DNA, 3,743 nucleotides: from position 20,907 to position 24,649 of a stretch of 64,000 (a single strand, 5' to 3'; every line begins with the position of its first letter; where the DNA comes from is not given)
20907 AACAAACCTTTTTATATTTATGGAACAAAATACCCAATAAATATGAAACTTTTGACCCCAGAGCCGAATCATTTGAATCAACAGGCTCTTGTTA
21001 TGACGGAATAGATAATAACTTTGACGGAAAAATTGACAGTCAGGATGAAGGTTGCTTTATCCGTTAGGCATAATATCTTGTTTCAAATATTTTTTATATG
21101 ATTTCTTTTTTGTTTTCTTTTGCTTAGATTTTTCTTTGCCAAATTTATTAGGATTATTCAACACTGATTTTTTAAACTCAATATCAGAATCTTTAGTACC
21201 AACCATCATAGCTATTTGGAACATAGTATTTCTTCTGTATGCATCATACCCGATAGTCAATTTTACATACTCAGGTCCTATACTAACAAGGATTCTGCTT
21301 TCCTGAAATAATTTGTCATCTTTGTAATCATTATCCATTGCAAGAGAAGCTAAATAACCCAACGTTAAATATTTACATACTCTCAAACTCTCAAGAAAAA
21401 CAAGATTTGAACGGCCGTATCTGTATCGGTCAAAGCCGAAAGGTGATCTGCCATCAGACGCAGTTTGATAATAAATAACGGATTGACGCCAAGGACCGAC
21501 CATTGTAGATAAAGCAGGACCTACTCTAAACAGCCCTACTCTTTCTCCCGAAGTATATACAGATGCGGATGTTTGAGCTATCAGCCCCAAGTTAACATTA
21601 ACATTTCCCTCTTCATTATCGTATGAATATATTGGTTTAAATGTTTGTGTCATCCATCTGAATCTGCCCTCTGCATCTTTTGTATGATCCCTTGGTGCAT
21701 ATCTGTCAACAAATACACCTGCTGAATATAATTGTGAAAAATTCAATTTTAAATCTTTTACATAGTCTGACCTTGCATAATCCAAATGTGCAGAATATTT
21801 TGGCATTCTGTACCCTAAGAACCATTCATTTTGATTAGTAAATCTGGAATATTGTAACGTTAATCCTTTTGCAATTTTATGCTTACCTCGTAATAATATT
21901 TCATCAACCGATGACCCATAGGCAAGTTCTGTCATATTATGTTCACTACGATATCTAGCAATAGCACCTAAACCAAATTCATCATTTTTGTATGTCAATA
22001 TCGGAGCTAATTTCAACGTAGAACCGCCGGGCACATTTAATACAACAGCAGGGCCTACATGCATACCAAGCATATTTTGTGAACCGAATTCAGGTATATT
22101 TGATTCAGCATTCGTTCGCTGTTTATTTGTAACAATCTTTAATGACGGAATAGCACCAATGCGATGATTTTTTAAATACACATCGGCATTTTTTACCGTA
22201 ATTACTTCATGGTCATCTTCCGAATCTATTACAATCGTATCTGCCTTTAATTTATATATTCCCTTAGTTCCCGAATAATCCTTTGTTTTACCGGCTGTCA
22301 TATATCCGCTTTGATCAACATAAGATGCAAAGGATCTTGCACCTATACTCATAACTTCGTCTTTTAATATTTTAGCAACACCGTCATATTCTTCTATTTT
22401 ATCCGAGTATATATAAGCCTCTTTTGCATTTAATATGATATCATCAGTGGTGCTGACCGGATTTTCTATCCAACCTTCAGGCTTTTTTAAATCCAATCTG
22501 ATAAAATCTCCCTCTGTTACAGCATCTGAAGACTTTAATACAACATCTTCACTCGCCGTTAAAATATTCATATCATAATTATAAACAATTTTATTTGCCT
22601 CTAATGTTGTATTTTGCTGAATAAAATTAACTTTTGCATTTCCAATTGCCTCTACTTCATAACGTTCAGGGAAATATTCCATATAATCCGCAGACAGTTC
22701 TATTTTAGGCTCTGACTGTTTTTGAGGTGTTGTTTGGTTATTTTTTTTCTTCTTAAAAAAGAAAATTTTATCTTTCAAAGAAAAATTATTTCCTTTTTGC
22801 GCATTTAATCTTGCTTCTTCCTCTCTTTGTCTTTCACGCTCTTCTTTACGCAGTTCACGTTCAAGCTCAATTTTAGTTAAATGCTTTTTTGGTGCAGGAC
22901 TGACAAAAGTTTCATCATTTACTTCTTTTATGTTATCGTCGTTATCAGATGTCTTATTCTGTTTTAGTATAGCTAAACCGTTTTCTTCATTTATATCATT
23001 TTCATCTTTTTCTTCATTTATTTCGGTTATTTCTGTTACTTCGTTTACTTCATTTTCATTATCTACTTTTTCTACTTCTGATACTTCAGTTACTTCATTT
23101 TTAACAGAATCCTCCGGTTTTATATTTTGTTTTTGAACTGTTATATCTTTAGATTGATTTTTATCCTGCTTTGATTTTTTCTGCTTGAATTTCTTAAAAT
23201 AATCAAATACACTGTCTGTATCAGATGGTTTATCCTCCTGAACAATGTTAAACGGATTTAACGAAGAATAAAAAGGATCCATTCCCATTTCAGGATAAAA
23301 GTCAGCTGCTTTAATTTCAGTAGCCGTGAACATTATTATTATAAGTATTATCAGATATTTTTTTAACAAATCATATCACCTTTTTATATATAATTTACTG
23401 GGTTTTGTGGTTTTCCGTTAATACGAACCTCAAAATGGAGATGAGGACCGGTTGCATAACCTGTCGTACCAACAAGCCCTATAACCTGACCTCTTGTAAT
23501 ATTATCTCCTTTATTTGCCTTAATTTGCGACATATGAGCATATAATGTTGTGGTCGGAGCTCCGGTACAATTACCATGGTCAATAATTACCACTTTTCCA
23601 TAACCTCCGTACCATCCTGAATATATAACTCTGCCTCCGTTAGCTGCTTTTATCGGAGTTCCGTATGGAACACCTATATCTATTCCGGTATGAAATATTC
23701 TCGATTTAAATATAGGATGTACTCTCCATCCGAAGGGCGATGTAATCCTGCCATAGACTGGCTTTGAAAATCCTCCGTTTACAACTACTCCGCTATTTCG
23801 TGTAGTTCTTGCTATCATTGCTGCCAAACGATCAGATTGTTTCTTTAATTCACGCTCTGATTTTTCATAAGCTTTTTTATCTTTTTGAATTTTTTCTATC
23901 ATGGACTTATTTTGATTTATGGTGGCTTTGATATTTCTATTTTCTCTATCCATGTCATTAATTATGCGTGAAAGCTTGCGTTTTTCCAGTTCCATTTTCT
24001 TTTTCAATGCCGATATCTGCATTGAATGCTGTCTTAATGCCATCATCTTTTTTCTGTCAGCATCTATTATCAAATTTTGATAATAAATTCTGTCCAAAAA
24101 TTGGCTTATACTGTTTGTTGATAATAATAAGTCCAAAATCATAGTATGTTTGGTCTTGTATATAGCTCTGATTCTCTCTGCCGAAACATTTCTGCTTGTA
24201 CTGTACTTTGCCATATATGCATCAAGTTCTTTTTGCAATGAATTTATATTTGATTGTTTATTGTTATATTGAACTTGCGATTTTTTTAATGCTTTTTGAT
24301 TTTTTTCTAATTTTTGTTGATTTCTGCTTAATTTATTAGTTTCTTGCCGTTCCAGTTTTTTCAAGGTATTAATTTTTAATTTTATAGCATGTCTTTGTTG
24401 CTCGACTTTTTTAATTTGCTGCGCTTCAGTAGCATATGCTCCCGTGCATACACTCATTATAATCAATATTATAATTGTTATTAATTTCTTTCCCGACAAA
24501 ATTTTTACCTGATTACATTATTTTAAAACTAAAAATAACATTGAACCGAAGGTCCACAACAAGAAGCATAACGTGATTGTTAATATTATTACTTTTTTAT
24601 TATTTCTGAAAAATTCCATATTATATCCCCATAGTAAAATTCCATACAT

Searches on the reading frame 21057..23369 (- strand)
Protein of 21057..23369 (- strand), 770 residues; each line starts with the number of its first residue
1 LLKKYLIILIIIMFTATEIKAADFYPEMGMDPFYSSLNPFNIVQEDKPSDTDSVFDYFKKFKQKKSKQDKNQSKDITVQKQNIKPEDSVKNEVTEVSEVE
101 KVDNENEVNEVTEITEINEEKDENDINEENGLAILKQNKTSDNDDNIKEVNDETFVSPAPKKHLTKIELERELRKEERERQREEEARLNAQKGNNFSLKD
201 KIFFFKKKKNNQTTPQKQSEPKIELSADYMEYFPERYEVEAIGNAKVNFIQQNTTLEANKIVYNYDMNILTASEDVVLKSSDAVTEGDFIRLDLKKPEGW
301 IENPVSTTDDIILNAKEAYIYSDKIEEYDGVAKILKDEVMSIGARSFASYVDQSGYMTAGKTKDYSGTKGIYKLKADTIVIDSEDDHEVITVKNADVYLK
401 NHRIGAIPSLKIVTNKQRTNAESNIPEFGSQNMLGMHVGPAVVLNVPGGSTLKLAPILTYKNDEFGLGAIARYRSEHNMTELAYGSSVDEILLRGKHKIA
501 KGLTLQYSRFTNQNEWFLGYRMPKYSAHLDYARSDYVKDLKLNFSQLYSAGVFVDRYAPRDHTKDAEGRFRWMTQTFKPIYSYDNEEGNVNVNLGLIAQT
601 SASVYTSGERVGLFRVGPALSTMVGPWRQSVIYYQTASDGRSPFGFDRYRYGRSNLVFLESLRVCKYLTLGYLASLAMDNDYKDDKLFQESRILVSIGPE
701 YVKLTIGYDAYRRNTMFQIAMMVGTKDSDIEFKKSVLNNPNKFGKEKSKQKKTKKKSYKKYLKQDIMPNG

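Call 36: search_protein_families(library=pfam, proteins=[window:21057-23369:-])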
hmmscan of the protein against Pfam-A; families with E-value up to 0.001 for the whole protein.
window:21057-23369:- (770 aa): 0 families

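Call 98: search_protein_families(library=pfam, proteins=[window:21057-23369:-], max_evalue=1)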
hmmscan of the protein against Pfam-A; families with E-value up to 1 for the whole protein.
window:21057-23369:- (770 aa): 1 family
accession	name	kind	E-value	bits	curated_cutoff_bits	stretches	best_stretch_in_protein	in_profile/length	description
PF03968.19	LptD_N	-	0.0022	18.7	20.4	1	217-266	63-110/113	LptA/(LptD N-terminal domain) LPS transport protein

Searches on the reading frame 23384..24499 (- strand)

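Call 36: search_protein_families(library=pfam, proteins=[window:23384-24499:-])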
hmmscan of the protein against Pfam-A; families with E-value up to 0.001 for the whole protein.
window:23384-24499:- (371 aa): 2 families
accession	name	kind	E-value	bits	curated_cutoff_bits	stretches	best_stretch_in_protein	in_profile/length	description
PF01551.29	Peptidase_M23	-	3.5e-35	120.5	28.7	1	269-367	2-96/96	Peptidase family M23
PF24568.1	CC_PcsB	-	3e-05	24.2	27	1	107-157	16-67/75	Peptidoglycan hydrolase PcsB, coiled-coil domain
